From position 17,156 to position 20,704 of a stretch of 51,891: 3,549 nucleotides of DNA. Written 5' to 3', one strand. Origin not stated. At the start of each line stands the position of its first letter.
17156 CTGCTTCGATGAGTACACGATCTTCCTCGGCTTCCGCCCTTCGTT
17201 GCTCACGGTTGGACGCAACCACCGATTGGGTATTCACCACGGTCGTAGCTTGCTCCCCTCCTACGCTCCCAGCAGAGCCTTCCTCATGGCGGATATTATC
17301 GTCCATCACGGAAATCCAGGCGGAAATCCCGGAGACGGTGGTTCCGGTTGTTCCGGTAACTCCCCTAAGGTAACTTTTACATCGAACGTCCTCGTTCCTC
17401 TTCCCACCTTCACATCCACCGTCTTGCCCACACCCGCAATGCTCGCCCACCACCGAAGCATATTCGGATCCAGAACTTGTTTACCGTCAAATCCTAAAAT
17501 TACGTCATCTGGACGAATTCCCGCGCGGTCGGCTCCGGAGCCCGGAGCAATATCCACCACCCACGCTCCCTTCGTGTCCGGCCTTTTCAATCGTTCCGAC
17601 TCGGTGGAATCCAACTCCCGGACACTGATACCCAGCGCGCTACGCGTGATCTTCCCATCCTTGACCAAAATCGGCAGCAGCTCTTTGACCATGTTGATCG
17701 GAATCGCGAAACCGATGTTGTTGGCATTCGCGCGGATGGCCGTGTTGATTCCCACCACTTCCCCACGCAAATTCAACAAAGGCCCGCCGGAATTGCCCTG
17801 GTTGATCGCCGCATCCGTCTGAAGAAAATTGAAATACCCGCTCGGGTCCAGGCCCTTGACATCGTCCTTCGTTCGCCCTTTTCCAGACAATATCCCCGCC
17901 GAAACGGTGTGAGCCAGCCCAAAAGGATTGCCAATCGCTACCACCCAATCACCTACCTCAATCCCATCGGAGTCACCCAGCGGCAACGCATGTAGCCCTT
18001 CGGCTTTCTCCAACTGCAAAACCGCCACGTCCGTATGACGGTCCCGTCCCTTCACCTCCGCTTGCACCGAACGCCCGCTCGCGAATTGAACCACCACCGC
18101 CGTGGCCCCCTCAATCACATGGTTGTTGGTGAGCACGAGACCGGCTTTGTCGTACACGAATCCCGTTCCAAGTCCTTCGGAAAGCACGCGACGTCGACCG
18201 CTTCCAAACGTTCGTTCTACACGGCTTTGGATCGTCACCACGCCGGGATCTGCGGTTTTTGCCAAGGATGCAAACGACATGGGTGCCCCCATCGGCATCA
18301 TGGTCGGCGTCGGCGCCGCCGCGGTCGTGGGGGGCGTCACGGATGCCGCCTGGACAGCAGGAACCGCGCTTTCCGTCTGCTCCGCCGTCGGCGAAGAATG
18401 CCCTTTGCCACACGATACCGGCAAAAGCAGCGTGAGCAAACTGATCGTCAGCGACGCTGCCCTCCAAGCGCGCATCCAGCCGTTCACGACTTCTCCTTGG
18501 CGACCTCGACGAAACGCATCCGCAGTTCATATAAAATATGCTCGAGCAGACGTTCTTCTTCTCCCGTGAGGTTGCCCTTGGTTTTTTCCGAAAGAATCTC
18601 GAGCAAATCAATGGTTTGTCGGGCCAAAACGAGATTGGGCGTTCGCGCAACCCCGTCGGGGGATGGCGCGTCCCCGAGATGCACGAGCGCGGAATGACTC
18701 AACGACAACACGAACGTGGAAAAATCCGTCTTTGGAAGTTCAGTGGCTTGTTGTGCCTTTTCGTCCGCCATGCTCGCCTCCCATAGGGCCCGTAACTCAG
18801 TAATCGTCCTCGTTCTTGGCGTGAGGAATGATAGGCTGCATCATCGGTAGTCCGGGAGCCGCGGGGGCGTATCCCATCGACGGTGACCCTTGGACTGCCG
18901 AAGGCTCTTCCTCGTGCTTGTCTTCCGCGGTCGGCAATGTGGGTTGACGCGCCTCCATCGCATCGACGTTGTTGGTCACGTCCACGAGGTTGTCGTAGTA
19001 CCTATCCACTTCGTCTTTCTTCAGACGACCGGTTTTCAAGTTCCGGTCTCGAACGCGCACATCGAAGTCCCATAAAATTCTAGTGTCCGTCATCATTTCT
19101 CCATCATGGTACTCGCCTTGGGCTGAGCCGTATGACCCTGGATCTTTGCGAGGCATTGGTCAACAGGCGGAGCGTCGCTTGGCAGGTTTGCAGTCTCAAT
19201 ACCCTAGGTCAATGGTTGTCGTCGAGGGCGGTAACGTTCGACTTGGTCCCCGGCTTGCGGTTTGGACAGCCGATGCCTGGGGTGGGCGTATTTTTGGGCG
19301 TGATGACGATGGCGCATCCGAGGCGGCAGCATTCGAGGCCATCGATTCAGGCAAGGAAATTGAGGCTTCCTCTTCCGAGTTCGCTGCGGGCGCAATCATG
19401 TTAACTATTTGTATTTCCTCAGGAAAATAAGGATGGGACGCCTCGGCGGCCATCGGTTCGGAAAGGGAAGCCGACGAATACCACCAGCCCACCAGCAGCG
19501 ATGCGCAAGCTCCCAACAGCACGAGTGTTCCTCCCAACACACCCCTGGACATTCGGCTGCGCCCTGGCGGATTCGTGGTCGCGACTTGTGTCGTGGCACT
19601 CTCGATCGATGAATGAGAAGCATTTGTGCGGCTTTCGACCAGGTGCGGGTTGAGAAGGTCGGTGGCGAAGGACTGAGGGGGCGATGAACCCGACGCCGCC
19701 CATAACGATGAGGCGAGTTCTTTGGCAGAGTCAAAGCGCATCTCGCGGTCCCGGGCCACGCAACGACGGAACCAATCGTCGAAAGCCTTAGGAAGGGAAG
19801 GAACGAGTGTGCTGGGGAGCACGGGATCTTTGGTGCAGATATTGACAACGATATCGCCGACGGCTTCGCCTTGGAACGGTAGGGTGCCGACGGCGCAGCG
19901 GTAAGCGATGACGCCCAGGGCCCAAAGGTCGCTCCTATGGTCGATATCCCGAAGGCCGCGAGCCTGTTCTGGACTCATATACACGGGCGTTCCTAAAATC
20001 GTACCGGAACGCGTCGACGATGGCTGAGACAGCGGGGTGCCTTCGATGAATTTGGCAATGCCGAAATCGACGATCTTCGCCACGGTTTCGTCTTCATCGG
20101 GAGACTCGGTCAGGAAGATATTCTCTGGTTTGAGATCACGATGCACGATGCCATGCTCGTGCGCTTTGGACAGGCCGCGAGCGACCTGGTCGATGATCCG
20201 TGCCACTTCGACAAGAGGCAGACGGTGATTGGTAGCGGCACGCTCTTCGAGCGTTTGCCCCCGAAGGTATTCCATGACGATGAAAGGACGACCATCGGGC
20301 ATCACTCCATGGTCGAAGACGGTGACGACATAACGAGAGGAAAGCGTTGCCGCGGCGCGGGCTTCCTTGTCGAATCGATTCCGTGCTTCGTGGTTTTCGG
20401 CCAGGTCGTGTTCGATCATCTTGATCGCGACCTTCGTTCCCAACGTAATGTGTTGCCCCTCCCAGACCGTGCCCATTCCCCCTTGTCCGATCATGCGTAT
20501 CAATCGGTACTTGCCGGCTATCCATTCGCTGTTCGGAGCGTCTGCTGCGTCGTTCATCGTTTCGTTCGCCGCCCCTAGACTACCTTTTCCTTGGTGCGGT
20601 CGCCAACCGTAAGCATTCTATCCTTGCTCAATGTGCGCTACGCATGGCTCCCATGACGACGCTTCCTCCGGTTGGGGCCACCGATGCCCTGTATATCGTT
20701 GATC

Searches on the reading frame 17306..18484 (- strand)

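Call 9: search_protein_families(library=pfam, proteins=[window:17306-18484:-], max_evalue=0.001)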
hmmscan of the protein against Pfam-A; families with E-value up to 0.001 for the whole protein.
window:17306-18484:- (392 aa): 6 families
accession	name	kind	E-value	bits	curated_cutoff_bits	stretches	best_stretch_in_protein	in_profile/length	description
PF13365.12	Trypsin_2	-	1e-34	120.8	27.6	1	106-246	1-144/144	Trypsin-like peptidase domain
PF00089.32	Trypsin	-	2.9e-19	70.2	20.6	1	105-268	26-218/220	Trypsin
PF13180.12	PDZ_2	-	2.2e-12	47.5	27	1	283-373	2-80/80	PDZ domain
PF17820.7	PDZ_6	-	6.5e-09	35.8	27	1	309-340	2-33/54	PDZ domain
PF00595.29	PDZ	-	1.2e-06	29.2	23.2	1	278-359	6-79/81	PDZ domain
PF10459.15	Peptidase_S46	-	0.00072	18.8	22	0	218-247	622-650/698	Peptidase S46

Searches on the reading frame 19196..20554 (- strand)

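Call 9: search_protein_families(library=pfam, proteins=[window:19196-20554:-], max_evalue=0.001)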
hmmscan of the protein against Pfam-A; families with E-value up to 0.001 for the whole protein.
window:19196-20554:- (452 aa): 6 families
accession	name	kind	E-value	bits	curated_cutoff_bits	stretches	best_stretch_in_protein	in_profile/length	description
PF00069.31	Pkinase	-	6.1e-44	150.8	31.7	1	16-283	1-260/263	Protein kinase domain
PF07714.23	PK_Tyr_Ser-Thr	-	7.7e-28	97.9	23.1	1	18-274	3-249/258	Protein tyrosine and serine/threonine kinase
PF06293.20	Kdo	-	2.4e-06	27.6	21.3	1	77-164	79-166/207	Lipopolysaccharide kinase (Kdo/WaaP) family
PF03109.22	ABC1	-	9.1e-06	25.4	22.9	1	90-170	143-217/244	ABC1 atypical kinase-like domain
PF01636.29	APH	-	2e-05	24.9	23.2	0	118-167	151-197/239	Phosphotransferase enzyme family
PF17667.7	Pkinase_fungal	-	0.00013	21.3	24.1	1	129-200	300-367/387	Fungal protein kinase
